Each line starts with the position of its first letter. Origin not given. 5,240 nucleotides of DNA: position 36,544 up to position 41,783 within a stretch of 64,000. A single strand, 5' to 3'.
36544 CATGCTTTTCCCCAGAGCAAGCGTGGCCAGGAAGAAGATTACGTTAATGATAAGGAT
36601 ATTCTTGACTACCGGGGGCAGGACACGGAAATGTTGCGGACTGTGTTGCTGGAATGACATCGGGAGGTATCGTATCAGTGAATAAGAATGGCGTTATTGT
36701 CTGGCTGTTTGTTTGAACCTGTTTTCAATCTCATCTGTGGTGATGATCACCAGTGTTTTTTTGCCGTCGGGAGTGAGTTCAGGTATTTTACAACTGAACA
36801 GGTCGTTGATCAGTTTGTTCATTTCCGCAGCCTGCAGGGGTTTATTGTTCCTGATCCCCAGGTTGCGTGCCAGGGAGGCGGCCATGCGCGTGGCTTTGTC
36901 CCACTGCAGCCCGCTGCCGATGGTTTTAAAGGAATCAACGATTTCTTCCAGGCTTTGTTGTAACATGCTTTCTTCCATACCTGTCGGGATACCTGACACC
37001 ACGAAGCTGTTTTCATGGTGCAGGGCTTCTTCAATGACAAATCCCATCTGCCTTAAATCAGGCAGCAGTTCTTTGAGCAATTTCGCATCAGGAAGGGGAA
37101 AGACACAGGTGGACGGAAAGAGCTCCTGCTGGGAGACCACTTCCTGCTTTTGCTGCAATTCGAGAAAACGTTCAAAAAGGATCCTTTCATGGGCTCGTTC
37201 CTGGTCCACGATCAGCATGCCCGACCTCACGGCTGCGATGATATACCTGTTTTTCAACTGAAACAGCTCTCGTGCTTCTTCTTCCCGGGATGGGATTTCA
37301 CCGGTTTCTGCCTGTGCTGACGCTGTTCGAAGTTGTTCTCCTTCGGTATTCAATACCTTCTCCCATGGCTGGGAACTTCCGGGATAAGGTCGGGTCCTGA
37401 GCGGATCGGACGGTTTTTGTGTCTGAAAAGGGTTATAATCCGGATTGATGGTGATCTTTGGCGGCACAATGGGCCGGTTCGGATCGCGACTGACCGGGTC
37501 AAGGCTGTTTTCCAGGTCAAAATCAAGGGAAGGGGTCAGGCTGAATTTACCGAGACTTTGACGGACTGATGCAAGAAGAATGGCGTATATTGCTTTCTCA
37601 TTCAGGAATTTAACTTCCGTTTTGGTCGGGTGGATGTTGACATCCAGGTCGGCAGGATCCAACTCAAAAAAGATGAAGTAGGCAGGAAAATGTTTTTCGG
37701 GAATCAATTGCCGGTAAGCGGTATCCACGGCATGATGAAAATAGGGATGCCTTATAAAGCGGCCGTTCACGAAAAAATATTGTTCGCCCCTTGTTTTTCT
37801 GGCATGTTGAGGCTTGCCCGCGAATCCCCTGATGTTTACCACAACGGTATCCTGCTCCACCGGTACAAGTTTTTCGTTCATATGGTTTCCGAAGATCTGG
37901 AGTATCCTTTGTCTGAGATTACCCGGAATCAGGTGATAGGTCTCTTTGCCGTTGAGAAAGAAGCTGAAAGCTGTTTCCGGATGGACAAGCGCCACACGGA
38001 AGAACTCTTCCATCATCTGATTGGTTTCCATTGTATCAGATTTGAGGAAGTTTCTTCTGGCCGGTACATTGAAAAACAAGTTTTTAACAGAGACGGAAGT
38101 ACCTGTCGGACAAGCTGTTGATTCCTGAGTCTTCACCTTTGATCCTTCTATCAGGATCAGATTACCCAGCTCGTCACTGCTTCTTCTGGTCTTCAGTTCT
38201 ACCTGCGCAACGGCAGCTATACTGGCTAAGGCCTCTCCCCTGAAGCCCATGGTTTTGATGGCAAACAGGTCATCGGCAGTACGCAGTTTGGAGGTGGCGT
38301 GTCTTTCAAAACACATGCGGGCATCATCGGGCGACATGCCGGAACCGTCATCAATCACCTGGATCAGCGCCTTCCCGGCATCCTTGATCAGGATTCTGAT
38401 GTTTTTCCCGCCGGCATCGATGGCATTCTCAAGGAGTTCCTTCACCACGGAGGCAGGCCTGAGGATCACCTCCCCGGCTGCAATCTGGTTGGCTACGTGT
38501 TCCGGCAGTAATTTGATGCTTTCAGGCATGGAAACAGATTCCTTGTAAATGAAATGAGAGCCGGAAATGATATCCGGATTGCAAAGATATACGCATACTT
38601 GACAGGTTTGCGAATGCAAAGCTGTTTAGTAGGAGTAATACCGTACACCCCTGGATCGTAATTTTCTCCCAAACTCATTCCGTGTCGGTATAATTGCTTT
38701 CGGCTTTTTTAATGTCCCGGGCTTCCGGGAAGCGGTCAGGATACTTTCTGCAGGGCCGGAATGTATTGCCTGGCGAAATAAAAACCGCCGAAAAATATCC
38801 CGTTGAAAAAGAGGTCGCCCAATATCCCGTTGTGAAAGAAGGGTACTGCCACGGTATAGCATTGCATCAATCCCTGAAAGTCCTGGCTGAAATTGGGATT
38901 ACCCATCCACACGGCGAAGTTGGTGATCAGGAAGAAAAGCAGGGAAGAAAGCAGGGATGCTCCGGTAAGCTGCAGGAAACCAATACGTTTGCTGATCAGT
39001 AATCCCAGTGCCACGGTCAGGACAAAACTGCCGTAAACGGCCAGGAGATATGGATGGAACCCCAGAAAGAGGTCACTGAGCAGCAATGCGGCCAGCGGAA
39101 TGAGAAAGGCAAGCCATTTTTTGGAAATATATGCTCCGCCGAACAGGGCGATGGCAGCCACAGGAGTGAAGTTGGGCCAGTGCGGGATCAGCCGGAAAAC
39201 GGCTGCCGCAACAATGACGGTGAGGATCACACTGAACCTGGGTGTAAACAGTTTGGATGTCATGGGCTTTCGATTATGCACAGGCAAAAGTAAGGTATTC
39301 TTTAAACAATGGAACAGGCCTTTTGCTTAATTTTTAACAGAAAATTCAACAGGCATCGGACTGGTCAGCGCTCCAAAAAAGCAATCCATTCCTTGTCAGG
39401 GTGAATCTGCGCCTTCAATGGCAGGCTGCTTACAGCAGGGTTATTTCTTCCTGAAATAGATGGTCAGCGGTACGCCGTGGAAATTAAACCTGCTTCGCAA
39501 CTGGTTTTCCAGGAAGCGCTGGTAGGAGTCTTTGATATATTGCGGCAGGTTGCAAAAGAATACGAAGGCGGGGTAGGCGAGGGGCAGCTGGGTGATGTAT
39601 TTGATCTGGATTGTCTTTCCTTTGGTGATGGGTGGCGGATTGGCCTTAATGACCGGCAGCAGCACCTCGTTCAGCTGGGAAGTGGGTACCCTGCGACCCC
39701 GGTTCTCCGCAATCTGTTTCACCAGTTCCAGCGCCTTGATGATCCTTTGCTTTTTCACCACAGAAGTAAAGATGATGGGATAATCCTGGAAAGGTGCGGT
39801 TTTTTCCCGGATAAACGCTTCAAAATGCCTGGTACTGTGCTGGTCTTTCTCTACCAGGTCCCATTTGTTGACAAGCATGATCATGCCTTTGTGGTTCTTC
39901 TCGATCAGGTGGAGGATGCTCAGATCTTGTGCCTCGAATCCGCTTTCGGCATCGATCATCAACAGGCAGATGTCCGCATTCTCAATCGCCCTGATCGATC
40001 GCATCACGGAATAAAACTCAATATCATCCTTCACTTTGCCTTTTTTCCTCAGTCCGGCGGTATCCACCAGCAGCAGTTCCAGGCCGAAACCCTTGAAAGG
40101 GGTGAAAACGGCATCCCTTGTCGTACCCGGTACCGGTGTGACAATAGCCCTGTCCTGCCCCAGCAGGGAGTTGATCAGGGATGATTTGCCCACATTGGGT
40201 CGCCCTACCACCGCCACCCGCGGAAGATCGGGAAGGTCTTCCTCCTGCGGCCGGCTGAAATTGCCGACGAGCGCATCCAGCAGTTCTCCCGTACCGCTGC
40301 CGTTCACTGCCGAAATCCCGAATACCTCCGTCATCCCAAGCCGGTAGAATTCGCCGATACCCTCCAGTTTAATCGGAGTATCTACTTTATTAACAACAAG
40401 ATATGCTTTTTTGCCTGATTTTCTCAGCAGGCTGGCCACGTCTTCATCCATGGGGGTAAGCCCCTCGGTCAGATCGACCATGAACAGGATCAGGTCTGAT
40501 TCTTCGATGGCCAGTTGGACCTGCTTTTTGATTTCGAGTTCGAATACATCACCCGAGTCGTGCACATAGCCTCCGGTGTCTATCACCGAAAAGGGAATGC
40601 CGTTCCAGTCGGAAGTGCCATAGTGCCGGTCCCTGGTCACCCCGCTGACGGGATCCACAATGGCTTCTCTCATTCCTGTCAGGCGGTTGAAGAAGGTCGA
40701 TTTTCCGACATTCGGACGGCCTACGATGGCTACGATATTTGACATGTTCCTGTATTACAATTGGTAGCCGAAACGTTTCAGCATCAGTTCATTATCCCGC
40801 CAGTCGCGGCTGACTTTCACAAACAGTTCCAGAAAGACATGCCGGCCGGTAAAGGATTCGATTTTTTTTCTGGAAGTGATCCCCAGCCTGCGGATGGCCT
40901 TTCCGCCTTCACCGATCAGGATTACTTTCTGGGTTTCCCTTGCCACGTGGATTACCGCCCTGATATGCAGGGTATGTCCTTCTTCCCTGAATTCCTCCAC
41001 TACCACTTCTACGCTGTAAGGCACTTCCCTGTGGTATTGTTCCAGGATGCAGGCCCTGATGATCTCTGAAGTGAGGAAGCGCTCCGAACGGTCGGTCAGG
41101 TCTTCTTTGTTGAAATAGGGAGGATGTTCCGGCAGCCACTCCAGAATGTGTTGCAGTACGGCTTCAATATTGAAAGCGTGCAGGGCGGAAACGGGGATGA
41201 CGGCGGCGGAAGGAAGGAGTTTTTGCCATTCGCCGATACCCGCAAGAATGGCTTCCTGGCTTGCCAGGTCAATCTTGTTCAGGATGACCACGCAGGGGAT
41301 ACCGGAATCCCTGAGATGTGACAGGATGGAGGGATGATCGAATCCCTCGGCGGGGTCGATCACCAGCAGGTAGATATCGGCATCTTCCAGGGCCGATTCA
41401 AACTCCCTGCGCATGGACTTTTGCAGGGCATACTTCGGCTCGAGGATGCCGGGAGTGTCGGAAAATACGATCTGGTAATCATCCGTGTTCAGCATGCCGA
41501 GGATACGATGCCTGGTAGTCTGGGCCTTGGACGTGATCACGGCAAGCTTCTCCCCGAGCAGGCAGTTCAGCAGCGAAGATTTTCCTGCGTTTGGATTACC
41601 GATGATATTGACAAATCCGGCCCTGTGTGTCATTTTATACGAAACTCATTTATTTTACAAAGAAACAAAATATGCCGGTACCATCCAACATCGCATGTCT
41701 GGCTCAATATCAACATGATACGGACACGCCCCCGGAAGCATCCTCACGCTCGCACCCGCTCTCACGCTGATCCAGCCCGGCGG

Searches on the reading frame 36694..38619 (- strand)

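Call 69: search_protein_families(library=pfam, proteins=[window:36694-38619:-], max_evalue=0.05)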
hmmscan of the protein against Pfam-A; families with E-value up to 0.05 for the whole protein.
window:36694-38619:- (641 aa): 4 families
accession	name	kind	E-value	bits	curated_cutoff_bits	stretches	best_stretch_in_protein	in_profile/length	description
PF01119.25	DNA_mis_repair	-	6.8e-36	122.9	26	1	239-356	1-118/119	DNA mismatch repair protein, C-terminal domain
PF08676.16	MutL_C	-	3.3e-24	85.6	25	1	452-595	1-142/142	MutL C terminal dimerisation domain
PF13589.12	HATPase_c_3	-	7.1e-11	42.7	25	1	56-151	4-99/137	Histidine kinase-, DNA gyrase B-, and HSP90-like ATPase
PF02518.31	HATPase_c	-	5.6e-09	36.9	26.4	1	54-109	5-63/111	Histidine kinase-, DNA gyrase B-, and HSP90-like ATPase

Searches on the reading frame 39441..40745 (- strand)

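Call 69: search_protein_families(library=pfam, proteins=[window:39441-40745:-], max_evalue=0.05)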
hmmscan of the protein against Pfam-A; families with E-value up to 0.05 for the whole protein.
window:39441-40745:- (434 aa): 27 families (the best 25 are shown)
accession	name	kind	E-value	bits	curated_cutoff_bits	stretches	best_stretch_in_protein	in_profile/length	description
PF01926.29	MMR_HSR1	-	6.5e-59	197.4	21.9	2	5-120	2-113/113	50S ribosome-binding GTPase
PF14714.11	KH_dom-like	-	1.8e-30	105.5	27.3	1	352-432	1-81/81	KH-domain-like of EngA bacterial GTPase enzymes, C-terminal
PF02421.24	FeoB_N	-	8.1e-22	77.8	27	2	5-123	3-117/156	Ferrous iron transport protein B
PF00009.33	GTP_EFTU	-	1.1e-21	77.8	26.5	2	250-346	86-186/188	Elongation factor Tu GTP binding domain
PF00350.29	Dynamin_N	-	1.7e-14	54.6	27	1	177-210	1-34/168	Dynamin family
PF04548.22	AIG1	-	7e-13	48.8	27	2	176-315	2-141/212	AIG1 family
PF03193.22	RsgA_GTPase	-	3.8e-12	46.8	30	2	114-233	56-169/174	RsgA GTPase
PF00005.33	ABC_tran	-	1.7e-05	25.9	25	0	3-29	12-38/137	ABC transporter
PF00071.28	Ras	-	2.2e-05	24.5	21.6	1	177-321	2-140/162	Ras family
PF08477.19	Roc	-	5.6e-05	23.8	27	0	176-199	1-24/119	Ras of Complex, Roc, domain of DAPkinase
PF13401.12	AAA_22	-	0.0011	19.8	27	0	3-26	6-29/130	AAA domain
PF05621.17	TniB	-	0.0013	18.7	22.4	0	155-194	19-55/189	Bacterial TniB protein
PF13479.12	AAA_24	-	0.0021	18.4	27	0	4-25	4-23/195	AAA domain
PF02492.25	cobW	-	0.0021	18.1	20.7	0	223-310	85-167/180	CobW/HypB/UreG, nucleotide-binding domain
PF09439.16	SRPRB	-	0.0072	16.2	25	0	3-93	4-83/178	Signal recognition particle receptor beta subunit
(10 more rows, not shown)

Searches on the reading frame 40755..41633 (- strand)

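Call 69: search_protein_families(library=pfam, proteins=[window:40755-41633:-], max_evalue=0.05)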
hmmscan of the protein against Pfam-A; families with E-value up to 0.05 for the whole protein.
window:40755-41633:- (292 aa): 15 families
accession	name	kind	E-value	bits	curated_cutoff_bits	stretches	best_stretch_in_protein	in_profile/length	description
PF01926.29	MMR_HSR1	-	1e-24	87.2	21.9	1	8-120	2-113/113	50S ribosome-binding GTPase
PF07650.23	KH_2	-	1.7e-15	57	22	1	203-279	1-78/78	KH domain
PF02421.24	FeoB_N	-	3.7e-14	53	27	1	8-163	3-156/156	Ferrous iron transport protein B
PF00009.33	GTP_EFTU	-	1.1e-13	51.6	26.5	1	31-168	53-187/188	Elongation factor Tu GTP binding domain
PF00350.29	Dynamin_N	-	2.1e-07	31.6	27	1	9-41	2-33/168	Dynamin family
PF03193.22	RsgA_GTPase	-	3.5e-07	30.7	30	1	8-66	109-171/174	RsgA GTPase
PF02492.25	cobW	-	1.2e-05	25.4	20.7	1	51-138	82-170/180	CobW/HypB/UreG, nucleotide-binding domain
PF13401.12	AAA_22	-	0.00018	22.3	27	1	4-109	4-106/130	AAA domain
PF16897.10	MMR_HSR1_Xtn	-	0.00021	21.7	35.2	1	112-166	56-103/106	C-terminal region of MMR_HSR1 domain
PF04548.22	AIG1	-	0.00069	19.4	27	1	10-92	5-91/212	AIG1 family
PF10662.15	PduV-EutP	-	0.00073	19.8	21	1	10-163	6-141/143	Ethanolamine utilisation - propanediol utilisation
PF08477.19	Roc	-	0.016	15.9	27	0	9-122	3-119/119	Ras of Complex, Roc, domain of DAPkinase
PF00071.28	Ras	-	0.016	15.2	21.6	0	10-165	4-158/162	Ras family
PF19993.5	DO-GTPase2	-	0.024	14.7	27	0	7-25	2-20/226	Double-GTPase 2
PF13191.12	AAA_16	-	0.037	15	32.6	0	3-100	22-146/167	AAA ATPase domain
